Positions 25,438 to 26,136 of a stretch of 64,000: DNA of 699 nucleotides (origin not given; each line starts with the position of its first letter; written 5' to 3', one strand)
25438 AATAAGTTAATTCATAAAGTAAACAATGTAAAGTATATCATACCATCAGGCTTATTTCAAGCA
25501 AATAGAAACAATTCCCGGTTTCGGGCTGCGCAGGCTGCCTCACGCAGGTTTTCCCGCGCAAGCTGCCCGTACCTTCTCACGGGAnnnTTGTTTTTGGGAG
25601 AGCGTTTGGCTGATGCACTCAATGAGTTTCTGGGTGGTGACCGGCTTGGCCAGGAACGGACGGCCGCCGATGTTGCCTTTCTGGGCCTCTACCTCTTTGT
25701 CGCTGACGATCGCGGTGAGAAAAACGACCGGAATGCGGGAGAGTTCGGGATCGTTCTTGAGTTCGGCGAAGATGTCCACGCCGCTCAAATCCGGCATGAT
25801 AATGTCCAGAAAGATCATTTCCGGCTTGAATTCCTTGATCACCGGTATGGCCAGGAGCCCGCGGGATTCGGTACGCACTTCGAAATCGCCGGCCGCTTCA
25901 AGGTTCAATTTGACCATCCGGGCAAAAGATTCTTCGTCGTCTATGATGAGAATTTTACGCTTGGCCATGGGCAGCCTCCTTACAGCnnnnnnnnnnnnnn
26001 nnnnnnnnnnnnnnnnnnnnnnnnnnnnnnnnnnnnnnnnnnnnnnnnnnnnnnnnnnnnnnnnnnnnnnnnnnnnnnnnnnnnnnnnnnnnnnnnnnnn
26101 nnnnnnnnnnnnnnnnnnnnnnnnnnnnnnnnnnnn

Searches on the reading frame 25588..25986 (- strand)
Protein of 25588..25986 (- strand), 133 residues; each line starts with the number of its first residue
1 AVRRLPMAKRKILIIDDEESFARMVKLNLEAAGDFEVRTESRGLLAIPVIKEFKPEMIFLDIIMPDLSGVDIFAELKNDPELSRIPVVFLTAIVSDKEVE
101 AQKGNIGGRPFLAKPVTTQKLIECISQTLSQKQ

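Call 34: search_protein_families(library=ncbifam, proteins=[window:25588-25986:-], max_evalue=0.001)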
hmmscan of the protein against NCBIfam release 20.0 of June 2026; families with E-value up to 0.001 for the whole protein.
window:25588-25986:- (133 aa): 86 families (the best 25 are shown)
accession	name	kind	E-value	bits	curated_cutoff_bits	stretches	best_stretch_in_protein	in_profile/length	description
NF007135.0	PRK09581.1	equivalog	4.4e-19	68.6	474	1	11-125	4-116/457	PleD family two-component system response regulator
TIGR02154.1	PhoB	equivalog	2.2e-18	66.4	296.2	1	9-129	2-120/226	phosphate regulon transcriptional regulator PhoB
NF053854.1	RespRegPhoBBctds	equivalog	2.1e-16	60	270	1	12-130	1-116/225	two-component system response regulator PhoB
NF040689.1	MtrAB_MtrA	equivalog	4.2e-16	59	300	1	12-130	1-114/219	MtrAB system response regulator MtrA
TIGR02875.1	spore_0_A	equivalog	1.4e-15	57.2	200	1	9-129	2-122/262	sporulation transcription factor Spo0A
NF040534.1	resp_reg_YycF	equivalog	6.7e-15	55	340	1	10-131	1-117/231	response regulator YycF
NF045944.1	ResRegRpaBCyano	equivalog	3.3e-14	52.8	330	1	13-129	1-112/229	response regulator transcription factor RpaB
NF045717.1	DVU0259_DivK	exception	3.9e-14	52.8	160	1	9-129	2-116/117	DVU0259 family response regulator domain-containing protein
NF008677.0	PRK11697.1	equivalog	4.5e-14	52.4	246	1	11-127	3-114/238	two-component system response regulator BtsR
NF008296.0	PRK11083.1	equivalog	4.7e-14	52.3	273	1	7-126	1-115/228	two-component system response regulator CreB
NF041733.1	resp_reg_CseB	equivalog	1.6e-12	47.3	350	1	11-129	2-115/228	two-component system response regulator CseB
NF007969.0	PRK10693.1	equivalog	2.8e-12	46.3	329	1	6-123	4-118/337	two-component system response regulator RssB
NF033120.0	vanR_FM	exception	5.2e-12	45.9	460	1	8-126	2-115/231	vancomycin resistance response regulator transcription factor, VanR-F/VanR-M family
NF006900.1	PRK09390.1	equivalog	7.3e-12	45.2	255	1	9-132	4-123/203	response regulator FixJ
NF041866.1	EpsW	equivalog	9.5e-12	44.6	200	1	9-131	5-127/131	exopolysaccharide biosynthesis response regulator EpsW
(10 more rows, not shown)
